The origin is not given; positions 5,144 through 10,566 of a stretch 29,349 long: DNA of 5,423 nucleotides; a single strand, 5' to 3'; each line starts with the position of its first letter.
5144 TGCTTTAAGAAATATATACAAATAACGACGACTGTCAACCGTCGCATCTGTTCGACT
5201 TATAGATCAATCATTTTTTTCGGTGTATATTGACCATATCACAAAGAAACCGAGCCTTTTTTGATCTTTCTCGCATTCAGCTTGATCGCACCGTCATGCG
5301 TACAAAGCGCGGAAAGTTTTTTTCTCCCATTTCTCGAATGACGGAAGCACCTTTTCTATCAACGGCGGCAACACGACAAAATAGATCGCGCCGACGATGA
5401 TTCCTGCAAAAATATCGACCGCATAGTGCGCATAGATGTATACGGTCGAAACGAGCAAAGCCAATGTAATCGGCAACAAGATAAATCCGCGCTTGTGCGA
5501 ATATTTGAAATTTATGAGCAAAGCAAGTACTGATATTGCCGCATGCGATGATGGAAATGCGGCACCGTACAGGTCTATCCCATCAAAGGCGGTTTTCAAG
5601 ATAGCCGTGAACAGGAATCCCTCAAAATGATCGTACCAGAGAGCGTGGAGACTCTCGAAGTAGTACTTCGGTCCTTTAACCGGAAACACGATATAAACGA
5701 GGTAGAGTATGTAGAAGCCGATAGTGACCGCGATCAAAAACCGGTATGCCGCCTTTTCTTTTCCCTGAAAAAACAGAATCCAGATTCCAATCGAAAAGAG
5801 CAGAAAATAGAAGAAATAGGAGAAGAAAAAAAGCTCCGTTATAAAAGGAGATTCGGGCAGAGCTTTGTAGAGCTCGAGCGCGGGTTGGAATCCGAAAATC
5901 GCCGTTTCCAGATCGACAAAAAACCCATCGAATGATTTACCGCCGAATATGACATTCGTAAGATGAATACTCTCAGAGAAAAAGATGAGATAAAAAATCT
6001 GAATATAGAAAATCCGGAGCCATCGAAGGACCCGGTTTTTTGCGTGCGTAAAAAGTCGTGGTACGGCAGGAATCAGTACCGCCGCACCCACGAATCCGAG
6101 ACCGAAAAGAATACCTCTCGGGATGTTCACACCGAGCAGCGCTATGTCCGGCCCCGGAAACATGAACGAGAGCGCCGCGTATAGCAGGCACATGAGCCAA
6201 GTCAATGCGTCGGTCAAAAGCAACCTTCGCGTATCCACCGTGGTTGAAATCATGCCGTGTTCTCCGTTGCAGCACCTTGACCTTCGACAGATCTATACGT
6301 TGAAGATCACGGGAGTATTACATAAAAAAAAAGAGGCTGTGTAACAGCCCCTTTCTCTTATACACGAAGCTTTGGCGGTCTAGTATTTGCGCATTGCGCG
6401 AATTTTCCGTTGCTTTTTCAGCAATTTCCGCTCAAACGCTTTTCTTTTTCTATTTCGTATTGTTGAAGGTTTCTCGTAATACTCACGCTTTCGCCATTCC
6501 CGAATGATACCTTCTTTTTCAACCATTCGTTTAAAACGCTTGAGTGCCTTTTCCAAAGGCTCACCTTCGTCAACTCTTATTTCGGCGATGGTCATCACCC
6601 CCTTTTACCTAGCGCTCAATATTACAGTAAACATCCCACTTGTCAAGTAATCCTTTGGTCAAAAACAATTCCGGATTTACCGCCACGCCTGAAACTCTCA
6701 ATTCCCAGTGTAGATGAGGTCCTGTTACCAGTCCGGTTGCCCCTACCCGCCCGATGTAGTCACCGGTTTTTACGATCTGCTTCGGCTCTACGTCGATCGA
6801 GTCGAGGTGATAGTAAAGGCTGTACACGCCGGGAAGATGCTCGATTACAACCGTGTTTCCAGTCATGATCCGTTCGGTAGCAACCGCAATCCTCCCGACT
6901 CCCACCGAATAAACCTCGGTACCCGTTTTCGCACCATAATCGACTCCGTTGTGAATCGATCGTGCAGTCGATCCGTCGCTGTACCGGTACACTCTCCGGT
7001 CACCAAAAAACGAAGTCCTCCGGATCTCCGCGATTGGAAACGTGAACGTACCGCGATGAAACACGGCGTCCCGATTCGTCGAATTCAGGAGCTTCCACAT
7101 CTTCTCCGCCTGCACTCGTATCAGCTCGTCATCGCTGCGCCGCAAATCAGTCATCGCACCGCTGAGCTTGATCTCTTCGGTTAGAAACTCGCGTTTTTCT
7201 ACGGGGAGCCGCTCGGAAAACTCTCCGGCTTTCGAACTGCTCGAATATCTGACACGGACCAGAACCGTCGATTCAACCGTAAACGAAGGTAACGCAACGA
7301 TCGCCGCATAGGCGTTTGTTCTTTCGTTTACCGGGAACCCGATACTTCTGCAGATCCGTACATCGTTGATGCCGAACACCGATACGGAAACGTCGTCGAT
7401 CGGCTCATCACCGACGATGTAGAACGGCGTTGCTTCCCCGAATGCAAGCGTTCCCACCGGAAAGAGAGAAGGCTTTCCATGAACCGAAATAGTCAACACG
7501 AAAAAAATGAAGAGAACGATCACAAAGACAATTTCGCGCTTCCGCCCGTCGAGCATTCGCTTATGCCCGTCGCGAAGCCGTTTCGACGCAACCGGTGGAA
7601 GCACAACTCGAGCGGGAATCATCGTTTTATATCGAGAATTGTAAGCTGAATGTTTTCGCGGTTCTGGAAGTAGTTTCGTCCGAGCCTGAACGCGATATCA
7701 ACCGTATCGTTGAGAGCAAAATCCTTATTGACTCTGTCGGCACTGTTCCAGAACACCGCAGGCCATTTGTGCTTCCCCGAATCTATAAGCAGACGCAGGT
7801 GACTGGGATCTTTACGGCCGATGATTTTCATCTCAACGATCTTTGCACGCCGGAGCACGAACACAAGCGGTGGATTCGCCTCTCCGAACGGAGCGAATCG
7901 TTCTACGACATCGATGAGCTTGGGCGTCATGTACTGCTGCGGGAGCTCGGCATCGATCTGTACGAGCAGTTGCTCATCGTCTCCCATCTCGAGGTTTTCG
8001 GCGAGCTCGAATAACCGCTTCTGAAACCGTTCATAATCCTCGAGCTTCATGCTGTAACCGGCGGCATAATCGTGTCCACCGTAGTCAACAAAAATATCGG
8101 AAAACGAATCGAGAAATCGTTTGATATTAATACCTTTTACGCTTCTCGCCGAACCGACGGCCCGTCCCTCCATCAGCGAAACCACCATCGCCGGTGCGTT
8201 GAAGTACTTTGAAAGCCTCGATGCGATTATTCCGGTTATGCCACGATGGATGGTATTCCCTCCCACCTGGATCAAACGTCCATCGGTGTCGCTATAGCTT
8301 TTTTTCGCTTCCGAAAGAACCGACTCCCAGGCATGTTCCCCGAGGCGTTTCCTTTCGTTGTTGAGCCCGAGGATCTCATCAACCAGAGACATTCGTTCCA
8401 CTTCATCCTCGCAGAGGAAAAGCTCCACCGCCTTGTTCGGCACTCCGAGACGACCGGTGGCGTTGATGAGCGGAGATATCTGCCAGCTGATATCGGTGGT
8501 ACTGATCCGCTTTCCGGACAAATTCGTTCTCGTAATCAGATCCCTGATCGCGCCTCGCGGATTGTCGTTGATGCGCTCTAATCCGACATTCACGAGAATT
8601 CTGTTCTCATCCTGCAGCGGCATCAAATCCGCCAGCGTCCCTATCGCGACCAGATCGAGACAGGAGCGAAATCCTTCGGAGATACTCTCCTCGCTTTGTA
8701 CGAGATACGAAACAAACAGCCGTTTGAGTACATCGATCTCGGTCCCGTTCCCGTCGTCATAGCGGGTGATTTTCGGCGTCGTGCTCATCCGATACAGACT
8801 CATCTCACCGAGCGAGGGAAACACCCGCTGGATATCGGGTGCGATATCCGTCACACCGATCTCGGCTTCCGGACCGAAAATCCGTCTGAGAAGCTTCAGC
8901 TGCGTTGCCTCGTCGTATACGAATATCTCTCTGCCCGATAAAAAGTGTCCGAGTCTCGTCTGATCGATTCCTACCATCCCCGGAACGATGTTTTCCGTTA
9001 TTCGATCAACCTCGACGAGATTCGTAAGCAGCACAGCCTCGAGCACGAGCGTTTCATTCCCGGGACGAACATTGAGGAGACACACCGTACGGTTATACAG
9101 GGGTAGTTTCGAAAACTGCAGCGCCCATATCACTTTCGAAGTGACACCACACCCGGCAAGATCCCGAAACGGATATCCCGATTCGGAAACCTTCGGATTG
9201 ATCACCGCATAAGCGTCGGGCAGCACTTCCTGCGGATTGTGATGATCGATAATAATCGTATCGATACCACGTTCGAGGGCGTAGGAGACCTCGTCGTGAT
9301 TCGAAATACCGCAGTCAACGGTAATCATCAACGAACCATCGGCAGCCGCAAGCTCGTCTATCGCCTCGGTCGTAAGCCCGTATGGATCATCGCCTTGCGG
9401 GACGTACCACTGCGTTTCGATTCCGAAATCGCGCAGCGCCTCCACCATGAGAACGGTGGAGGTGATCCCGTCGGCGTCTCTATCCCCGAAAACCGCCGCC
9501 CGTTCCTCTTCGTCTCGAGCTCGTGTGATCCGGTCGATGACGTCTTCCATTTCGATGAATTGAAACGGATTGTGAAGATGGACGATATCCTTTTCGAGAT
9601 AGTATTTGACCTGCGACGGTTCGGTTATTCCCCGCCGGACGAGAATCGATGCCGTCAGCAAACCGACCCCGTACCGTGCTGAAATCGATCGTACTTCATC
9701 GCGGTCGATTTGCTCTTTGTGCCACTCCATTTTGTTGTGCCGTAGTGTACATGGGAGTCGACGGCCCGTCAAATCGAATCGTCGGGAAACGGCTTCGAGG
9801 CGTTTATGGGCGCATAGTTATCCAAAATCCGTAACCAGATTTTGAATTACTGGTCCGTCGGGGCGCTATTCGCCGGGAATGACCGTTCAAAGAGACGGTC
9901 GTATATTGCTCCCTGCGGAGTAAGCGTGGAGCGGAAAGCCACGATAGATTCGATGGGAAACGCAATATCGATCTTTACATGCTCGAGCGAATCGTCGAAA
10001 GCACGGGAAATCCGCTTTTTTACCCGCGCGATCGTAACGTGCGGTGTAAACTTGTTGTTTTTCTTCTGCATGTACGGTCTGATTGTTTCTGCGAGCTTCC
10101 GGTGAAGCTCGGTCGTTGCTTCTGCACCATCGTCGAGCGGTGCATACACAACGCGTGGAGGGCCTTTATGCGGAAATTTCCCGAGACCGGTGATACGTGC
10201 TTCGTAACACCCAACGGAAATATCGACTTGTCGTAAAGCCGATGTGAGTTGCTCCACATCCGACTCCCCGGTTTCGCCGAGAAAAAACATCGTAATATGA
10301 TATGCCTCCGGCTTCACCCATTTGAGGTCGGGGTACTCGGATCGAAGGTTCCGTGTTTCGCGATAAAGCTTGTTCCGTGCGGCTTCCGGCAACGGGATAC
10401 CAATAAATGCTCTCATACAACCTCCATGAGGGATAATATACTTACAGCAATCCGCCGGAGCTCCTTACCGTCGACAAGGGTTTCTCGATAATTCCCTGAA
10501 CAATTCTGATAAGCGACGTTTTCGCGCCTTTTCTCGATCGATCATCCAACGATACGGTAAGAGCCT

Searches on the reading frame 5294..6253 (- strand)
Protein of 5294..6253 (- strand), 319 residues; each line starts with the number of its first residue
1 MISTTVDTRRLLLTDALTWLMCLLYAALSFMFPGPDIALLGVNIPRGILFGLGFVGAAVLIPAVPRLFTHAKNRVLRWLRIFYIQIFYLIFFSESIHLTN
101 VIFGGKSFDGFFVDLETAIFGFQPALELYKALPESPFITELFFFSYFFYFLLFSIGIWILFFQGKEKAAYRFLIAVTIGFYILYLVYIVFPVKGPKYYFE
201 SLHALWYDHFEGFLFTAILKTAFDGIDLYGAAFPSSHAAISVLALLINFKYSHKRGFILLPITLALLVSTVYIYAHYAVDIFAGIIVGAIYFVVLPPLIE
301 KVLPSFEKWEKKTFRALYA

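Call 10: search_protein_families(library=pfam, proteins=[window:5294-6253:-], max_evalue=0.01)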
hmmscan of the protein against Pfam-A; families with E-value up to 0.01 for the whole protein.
window:5294-6253:- (319 aa): 3 families
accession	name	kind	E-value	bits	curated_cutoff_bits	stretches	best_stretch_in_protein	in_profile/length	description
PF14378.12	PAP2_3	-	4.4e-16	59.7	27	1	121-293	11-189/190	PAP2 superfamily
PF01569.27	PAP2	-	2.4e-07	31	27.2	1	223-296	47-122/130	PAP2 superfamily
PF14360.12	PAP2_C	-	0.00011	23.1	27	1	235-293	8-70/74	PAP2 superfamily C-terminal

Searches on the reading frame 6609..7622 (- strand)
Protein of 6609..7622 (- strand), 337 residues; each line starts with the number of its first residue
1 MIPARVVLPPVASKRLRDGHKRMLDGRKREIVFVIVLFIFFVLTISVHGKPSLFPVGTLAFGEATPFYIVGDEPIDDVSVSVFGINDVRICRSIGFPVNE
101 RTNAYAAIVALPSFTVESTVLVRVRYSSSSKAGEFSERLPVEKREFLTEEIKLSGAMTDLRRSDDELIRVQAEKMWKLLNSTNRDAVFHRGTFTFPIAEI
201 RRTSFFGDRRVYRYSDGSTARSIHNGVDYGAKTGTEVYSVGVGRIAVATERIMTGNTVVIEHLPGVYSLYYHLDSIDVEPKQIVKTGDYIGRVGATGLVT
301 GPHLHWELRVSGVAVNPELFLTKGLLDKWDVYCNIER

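Call 10: search_protein_families(library=pfam, proteins=[window:6609-7622:-], max_evalue=0.01)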
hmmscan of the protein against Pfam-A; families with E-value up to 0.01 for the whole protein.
window:6609-7622:- (337 aa): 1 family
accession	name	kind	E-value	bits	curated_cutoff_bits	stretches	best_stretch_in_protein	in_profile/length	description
PF01551.29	Peptidase_M23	-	1.9e-28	98.9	28.7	1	223-317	2-96/96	Peptidase family M23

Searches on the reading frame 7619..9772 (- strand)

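Call 10: search_protein_families(library=pfam, proteins=[window:7619-9772:-], max_evalue=0.01)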
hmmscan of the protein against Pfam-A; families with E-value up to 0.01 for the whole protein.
window:7619-9772:- (717 aa): 3 families
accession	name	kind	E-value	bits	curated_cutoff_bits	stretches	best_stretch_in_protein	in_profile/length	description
PF17768.7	RecJ_OB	-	1.5e-25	89.8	27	1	606-714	1-107/107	RecJ OB domain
PF01368.27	DHH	-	9.1e-23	81.3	28.1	1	93-218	3-104/125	DHH family, N-terminal domain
PF02272.25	DHHA1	-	6.2e-12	46.3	25.9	1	505-591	10-100/102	DHHA1 domain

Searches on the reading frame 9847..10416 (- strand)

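Call 10: search_protein_families(library=pfam, proteins=[window:9847-10416:-], max_evalue=0.01)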
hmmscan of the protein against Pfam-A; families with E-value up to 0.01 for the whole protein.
window:9847-10416:- (189 aa): 3 families
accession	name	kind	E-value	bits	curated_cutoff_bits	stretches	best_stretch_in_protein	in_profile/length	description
PF02834.22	LigT_PEase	-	4.7e-23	81.6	23.3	2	7-91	1-87/87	LigT like Phosphoesterase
PF13563.12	2_5_RNA_ligase2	-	5.1e-16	59.5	27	1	21-159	9-144/152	2'-5' RNA ligase superfamily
PF10469.15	AKAP7_NLS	-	1.6e-08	35.1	24.4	1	33-143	37-160/208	AKAP7 2'5' RNA ligase-like domain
